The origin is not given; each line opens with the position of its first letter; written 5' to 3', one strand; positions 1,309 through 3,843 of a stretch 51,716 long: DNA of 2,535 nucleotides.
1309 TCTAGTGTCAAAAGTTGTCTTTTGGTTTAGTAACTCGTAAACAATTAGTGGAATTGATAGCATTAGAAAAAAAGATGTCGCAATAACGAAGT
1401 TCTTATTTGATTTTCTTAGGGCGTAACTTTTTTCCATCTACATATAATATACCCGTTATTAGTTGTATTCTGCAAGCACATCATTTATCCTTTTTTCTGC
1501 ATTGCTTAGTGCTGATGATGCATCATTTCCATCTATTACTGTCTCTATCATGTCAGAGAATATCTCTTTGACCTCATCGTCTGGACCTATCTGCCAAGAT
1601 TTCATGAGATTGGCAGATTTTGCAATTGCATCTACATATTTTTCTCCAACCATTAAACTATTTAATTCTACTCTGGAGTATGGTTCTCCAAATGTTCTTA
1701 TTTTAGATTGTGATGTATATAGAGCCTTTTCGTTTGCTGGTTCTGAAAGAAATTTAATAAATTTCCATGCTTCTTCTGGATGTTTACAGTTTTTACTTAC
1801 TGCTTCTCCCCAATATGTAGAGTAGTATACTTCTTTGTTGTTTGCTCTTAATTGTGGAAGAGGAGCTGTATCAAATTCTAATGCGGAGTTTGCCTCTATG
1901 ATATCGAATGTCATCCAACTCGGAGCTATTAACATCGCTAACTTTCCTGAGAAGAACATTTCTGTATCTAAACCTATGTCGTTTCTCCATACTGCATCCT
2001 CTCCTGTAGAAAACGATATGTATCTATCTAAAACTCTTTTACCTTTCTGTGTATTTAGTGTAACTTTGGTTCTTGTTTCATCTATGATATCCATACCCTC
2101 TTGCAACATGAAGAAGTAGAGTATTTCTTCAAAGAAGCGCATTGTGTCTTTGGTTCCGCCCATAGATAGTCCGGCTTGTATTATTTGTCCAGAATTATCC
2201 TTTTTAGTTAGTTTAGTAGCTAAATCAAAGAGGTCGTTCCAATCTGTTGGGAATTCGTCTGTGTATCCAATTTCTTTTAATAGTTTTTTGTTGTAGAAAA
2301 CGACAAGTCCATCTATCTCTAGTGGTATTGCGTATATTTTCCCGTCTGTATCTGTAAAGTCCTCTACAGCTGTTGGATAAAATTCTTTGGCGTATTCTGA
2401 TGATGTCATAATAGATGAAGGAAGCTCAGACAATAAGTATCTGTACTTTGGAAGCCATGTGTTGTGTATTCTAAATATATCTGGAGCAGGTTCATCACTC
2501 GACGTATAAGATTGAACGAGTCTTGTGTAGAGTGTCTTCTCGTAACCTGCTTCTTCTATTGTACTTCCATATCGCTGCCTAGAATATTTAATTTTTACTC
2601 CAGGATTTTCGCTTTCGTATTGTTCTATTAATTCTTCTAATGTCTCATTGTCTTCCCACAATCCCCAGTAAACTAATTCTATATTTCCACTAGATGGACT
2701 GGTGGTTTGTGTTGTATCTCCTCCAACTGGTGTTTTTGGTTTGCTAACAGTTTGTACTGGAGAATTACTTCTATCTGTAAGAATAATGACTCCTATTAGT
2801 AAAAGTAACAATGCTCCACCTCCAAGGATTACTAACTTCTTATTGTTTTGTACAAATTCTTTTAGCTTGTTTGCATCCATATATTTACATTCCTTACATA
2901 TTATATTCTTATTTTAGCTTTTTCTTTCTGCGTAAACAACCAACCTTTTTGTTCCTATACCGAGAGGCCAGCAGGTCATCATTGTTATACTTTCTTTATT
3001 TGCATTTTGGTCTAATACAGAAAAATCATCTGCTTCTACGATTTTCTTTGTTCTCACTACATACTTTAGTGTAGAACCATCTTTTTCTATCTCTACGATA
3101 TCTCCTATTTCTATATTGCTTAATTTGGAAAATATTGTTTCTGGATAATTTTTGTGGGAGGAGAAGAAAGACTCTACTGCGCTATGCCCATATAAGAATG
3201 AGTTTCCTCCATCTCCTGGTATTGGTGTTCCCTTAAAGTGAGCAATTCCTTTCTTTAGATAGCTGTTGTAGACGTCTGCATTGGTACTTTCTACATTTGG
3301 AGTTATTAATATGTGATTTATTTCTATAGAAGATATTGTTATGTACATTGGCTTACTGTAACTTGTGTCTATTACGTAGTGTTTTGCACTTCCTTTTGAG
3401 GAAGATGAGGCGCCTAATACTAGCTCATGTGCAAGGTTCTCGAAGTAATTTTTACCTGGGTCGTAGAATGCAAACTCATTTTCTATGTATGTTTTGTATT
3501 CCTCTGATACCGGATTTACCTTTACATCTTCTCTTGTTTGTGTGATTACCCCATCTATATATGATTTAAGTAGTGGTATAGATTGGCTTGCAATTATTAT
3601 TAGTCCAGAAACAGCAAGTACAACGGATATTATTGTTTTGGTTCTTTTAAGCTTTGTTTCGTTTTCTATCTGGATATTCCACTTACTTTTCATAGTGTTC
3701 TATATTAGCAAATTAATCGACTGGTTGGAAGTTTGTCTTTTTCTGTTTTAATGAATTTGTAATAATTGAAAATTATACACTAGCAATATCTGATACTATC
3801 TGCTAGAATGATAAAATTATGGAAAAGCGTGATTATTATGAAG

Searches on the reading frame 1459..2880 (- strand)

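Call 79: search_protein_families(library=pfam, proteins=[window:1459-2880:-], max_evalue=0.001)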
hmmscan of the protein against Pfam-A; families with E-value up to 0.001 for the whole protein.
window:1459-2880:- (473 aa): 3 families
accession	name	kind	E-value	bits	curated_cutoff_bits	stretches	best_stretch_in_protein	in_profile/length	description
PF01547.30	SBP_bac_1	-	1e-30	108.3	26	1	77-384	6-306/307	Bacterial extracellular solute-binding protein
PF13416.11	SBP_bac_8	-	1.9e-27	97.2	27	1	84-391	2-256/279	Bacterial extracellular solute-binding protein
PF13343.11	SBP_bac_6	-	9.5e-05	22.4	24.6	0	166-219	44-88/245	Bacterial extracellular solute-binding protein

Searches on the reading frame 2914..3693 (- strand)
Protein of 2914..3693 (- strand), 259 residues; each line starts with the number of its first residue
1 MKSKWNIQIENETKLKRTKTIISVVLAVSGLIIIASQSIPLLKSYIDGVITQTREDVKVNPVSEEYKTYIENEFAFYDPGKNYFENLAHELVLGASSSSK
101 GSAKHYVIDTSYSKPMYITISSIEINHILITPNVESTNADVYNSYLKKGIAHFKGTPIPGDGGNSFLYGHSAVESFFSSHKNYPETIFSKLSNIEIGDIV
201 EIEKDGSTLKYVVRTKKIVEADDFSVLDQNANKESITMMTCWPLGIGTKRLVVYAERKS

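Call 60: search_protein_families(library=ncbifam, proteins=[window:2914-3693:-], max_evalue=0.01)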
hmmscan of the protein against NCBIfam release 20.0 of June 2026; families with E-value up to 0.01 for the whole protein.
window:2914-3693:- (259 aa): 7 families
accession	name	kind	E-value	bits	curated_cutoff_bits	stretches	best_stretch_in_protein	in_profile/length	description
NF033745.1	class_C_sortase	subfamily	2e-23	83.3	160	1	58-257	29-220/220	class C sortase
TIGR01076.1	sortase_fam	subfamily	2.2e-19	69.6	39.35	1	144-258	21-128/136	sortase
NF058671.1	sortase_SrtD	exception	2.7e-18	66.3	140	1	134-256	79-186/187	class D sortase, LPxTATN-specific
NF033746.1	class_D_sortase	subfamily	1.2e-17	64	165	1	143-257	30-133/135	class D sortase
NF033747.1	class_E_sortase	subfamily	9.3e-11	42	160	1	141-257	91-205/211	class E sortase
NF033748.1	class_F_sortase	subfamily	1e-08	34.9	166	1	111-241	7-133/155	class F sortase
TIGR03784.1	marine_sortase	equivalog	5.8e-08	32.6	158.25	1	179-254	97-173/174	class GN sortase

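Call 79: search_protein_families(library=pfam, proteins=[window:2914-3693:-], max_evalue=0.001)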
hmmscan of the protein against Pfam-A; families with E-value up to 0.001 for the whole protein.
window:2914-3693:- (259 aa): 1 family
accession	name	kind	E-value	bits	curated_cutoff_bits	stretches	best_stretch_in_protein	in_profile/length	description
PF04203.18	Sortase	-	1.3e-24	86.8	26.6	1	119-257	2-124/125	Sortase domain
